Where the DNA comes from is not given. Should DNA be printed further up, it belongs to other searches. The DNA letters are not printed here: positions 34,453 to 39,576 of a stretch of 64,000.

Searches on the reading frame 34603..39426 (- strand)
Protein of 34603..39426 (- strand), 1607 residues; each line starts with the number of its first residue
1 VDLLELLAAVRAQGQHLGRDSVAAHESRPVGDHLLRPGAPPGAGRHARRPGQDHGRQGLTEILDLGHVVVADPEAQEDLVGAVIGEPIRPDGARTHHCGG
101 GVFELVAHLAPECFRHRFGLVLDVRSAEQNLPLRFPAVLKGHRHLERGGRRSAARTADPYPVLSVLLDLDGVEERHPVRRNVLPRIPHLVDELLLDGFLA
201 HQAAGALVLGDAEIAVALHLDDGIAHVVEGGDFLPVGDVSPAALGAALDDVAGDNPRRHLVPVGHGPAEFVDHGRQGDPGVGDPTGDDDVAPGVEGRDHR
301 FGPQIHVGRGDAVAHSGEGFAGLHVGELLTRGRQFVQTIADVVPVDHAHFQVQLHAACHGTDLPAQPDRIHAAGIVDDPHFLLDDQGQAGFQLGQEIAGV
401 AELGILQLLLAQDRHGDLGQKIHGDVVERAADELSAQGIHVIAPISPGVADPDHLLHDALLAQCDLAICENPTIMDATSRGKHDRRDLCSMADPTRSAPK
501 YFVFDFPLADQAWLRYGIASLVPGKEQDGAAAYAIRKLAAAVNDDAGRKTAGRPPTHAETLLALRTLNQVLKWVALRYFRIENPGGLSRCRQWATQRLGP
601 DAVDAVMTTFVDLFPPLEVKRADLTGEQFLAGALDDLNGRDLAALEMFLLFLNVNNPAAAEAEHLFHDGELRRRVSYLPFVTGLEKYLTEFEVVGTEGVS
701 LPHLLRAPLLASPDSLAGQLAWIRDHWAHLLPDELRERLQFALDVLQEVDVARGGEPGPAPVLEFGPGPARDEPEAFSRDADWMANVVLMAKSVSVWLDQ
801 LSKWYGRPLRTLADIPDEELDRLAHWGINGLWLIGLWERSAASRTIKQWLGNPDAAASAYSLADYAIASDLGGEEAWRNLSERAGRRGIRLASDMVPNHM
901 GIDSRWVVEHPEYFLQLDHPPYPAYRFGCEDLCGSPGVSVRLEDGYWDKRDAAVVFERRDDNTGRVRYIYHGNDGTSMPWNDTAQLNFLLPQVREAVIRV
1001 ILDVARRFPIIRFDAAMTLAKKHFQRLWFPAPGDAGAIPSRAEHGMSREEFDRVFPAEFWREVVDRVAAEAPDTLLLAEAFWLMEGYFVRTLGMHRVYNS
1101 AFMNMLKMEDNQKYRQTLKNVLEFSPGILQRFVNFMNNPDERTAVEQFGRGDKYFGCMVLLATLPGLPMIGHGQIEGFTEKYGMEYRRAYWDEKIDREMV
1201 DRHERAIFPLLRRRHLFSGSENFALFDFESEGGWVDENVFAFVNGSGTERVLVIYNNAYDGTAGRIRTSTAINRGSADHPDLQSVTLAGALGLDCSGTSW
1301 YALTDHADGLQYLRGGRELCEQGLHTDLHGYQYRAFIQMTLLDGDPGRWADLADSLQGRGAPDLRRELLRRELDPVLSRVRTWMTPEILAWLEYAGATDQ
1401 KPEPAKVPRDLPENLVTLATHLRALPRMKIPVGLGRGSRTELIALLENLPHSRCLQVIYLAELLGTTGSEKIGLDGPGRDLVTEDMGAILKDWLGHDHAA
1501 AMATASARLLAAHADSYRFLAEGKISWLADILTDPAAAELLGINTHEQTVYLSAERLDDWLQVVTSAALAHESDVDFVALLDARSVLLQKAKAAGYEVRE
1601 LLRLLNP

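Call 59: search_protein_families(library=pfam, proteins=[window:34603-39426:-], max_evalue=0.0001)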
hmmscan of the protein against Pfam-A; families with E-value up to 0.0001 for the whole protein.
window:34603-39426:- (1607 aa): 1 family
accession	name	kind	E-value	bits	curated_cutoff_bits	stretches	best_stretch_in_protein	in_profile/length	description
PF00128.31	Alpha-amylase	-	5.1e-09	36.3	22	1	818-911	23-103/446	Alpha amylase, catalytic domain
